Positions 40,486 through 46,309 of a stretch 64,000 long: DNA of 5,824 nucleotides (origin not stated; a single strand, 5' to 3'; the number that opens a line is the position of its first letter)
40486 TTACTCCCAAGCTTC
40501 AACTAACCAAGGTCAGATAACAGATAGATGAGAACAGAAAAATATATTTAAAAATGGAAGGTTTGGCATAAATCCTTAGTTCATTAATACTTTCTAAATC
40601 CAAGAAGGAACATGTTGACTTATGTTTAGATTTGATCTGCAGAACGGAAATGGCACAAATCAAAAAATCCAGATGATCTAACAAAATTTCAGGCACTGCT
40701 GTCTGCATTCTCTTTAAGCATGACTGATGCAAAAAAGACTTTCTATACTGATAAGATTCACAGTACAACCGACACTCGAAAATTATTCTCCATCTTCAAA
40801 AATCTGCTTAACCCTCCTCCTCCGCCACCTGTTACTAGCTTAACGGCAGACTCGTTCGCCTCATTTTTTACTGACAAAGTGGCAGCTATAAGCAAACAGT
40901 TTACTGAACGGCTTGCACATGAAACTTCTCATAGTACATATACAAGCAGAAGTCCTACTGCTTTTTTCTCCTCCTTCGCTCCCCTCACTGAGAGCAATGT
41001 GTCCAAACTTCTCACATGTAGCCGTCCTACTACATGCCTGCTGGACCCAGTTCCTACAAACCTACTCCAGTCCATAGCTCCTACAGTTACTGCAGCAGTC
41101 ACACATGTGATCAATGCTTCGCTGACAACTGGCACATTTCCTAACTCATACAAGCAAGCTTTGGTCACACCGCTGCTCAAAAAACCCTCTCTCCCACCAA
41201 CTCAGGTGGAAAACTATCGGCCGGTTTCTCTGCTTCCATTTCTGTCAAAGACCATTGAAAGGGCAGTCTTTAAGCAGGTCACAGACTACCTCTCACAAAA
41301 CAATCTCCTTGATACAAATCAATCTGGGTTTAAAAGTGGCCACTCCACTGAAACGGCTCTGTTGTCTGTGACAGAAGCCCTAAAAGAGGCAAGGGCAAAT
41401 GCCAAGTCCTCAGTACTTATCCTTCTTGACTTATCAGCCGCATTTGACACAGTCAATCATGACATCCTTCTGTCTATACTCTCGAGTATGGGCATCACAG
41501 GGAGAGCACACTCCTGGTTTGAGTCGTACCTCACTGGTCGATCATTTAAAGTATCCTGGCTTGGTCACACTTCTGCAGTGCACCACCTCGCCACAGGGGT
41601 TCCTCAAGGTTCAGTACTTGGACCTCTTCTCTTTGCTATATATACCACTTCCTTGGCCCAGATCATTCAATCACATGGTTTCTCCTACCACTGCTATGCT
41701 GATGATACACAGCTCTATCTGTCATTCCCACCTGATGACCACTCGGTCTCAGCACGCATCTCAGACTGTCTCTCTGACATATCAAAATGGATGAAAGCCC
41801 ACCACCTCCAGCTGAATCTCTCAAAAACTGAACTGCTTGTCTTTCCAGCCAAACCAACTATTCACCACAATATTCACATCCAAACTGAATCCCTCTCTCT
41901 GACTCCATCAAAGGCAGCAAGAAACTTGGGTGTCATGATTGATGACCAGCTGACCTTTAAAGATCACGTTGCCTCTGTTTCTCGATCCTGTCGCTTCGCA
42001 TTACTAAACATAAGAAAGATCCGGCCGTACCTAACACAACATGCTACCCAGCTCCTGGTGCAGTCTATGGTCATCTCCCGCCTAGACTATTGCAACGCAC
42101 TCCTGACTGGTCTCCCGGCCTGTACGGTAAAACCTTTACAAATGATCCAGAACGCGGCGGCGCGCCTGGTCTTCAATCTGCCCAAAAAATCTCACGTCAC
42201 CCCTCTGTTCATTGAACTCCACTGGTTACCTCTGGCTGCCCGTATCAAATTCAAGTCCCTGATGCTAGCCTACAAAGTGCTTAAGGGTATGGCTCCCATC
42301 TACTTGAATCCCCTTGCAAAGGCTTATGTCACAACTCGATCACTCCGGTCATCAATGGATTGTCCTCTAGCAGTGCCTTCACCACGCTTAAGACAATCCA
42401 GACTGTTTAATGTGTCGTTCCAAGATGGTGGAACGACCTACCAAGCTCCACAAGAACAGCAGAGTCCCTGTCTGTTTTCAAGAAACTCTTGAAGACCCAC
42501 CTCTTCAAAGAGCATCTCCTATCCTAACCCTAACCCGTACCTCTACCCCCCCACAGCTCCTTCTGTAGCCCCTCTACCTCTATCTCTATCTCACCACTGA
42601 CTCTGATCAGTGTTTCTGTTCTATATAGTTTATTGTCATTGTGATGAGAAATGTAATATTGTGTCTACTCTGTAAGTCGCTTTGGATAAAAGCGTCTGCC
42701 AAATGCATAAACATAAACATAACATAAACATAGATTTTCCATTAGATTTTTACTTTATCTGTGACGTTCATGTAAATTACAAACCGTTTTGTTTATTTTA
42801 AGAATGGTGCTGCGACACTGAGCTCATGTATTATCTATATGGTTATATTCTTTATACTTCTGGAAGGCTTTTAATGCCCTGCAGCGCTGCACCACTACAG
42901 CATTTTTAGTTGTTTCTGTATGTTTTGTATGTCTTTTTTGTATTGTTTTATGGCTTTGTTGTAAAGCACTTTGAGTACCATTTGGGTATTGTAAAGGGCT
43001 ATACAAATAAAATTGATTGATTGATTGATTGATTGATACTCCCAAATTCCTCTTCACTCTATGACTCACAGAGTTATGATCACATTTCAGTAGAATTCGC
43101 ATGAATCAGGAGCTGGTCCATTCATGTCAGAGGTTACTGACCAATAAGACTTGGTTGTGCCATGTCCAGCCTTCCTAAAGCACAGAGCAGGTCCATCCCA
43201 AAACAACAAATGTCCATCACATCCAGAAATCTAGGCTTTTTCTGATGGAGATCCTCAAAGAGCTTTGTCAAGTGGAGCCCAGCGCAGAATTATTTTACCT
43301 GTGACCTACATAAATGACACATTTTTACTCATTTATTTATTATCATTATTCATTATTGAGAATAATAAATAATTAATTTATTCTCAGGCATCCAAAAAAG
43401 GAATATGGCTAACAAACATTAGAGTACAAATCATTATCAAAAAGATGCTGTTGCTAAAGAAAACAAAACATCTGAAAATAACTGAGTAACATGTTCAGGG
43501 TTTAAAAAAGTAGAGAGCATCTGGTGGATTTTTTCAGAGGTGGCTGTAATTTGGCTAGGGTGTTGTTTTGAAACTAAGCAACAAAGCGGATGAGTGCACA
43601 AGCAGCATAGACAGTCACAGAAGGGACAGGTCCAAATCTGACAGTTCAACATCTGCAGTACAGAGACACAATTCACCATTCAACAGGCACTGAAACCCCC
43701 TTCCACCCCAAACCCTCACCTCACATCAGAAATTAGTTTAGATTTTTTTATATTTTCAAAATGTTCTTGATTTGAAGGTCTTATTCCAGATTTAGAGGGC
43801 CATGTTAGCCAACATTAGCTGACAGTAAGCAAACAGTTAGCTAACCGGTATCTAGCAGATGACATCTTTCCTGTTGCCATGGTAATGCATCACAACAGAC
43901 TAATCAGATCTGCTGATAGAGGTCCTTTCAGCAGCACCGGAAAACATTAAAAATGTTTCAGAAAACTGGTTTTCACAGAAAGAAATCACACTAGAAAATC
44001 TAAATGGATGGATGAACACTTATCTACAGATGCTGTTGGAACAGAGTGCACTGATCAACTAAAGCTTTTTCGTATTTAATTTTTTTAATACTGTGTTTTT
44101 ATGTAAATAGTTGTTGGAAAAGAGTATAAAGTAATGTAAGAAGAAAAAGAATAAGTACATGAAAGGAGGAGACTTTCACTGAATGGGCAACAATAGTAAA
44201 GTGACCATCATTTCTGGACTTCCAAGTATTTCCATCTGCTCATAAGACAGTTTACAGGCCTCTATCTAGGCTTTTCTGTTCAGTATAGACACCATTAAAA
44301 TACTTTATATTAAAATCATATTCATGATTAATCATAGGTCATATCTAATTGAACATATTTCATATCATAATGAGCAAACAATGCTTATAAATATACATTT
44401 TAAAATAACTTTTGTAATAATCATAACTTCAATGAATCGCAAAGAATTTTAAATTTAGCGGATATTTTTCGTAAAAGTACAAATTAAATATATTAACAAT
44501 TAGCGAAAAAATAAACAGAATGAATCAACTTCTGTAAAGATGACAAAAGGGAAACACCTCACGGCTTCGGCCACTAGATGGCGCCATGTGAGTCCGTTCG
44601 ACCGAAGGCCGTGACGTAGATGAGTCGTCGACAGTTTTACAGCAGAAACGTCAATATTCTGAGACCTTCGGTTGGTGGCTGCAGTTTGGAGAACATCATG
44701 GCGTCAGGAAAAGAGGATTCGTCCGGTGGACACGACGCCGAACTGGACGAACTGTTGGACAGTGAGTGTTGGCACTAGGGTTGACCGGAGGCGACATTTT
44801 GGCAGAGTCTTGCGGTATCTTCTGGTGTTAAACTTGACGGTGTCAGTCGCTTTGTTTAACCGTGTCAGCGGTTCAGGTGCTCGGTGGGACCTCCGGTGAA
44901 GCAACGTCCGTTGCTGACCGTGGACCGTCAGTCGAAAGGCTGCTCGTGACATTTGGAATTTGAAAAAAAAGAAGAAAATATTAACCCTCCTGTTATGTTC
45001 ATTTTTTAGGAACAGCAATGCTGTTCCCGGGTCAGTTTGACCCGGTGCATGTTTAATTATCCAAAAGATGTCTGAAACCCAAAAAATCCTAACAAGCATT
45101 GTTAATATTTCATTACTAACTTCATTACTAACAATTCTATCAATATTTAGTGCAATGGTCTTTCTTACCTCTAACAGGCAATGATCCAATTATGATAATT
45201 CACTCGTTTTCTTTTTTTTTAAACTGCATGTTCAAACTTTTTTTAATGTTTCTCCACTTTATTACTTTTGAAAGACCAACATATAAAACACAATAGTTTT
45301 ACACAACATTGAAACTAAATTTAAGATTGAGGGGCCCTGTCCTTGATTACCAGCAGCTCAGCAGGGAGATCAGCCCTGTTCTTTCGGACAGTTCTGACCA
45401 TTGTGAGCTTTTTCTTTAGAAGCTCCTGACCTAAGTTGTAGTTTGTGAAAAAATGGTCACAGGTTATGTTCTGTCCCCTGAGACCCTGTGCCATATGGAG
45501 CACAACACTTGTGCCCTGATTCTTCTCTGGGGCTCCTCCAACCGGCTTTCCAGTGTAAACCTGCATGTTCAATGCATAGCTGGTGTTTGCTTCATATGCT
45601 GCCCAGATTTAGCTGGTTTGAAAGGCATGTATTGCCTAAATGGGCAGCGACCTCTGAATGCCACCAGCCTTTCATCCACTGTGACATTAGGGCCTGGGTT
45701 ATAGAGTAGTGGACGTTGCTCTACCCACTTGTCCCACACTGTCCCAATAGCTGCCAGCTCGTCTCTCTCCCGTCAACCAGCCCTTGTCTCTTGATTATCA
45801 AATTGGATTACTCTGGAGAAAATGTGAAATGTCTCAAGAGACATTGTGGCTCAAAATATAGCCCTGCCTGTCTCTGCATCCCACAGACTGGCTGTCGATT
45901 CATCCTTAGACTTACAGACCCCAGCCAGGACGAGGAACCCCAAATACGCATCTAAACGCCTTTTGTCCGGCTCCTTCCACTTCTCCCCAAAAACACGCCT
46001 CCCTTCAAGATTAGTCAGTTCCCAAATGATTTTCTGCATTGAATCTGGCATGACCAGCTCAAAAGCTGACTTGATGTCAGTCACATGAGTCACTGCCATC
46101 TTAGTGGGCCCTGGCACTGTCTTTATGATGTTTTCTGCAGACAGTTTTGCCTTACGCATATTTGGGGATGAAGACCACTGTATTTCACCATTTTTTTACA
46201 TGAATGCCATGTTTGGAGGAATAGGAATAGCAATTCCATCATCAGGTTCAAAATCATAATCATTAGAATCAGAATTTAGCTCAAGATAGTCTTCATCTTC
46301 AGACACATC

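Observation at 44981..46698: piggyBac-family transposon with perfect TIRs and TTAA TSDs inside pex19 intron 1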

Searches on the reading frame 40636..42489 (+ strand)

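Call 40: search_protein_families(library=pfam, proteins=[window:40636-42489:+], max_evalue=0.001)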
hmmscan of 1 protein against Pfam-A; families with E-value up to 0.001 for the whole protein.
window:40636-42489:+ (618 aa): 1 family
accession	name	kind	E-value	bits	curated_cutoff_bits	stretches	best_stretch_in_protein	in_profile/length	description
PF00078.32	RVT_1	-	1.5e-38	133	29.6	1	183-432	3-202/205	Reverse transcriptase (RNA-dependent DNA polymerase)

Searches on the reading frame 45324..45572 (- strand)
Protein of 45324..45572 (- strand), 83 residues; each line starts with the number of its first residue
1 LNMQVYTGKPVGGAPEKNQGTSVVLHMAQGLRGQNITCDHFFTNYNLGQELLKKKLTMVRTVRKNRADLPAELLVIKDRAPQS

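Call 5: search_protein_families(library=pfam, max_evalue=0.01, proteins=[window:45324-45572:-])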
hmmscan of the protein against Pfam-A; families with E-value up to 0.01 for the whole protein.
seq(83 aa): 1 family
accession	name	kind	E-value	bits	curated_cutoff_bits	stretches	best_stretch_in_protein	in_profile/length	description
PF13843.12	DDE_Tnp_1_7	-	4.9e-11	42.9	22.4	1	1-78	170-249/349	Transposase IS4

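Call 49: find_encoding_contigs(protein=window:45324-45572:-, flank=3000, max_places=6)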
Protein window:45324-45572:- (83 aa): no gene with exactly this product is on record in the collection.

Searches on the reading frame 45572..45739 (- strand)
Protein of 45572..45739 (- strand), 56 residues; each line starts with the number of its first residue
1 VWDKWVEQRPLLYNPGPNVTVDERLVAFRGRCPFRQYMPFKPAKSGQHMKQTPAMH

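Call 5: search_protein_families(library=pfam, max_evalue=0.01, proteins=[window:45572-45739:-])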
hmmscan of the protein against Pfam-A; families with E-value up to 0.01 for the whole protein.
seq(56 aa): 1 family
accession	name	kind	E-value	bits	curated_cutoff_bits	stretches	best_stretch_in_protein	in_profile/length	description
PF13843.12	DDE_Tnp_1_7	-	2.8e-08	33.9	22.4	1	2-48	111-157/349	Transposase IS4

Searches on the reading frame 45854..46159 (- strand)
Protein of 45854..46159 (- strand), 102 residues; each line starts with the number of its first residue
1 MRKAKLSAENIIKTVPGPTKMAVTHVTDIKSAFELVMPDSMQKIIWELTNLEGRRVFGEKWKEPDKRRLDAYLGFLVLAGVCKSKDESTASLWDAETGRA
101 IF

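Call 5: search_protein_families(library=pfam, max_evalue=0.01, proteins=[window:45854-46159:-])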
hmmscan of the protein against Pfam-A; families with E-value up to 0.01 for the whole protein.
seq(102 aa): 1 family
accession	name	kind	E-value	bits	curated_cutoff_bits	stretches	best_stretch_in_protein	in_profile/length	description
PF13843.12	DDE_Tnp_1_7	-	0.0012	18.6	22.4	1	31-96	4-65/349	Transposase IS4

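Call 48: find_encoding_contigs(protein=window:45854-46159:-, flank=3000, max_places=6)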
Protein window:45854-46159:- (102 aa): no gene with exactly this product is on record in the collection.
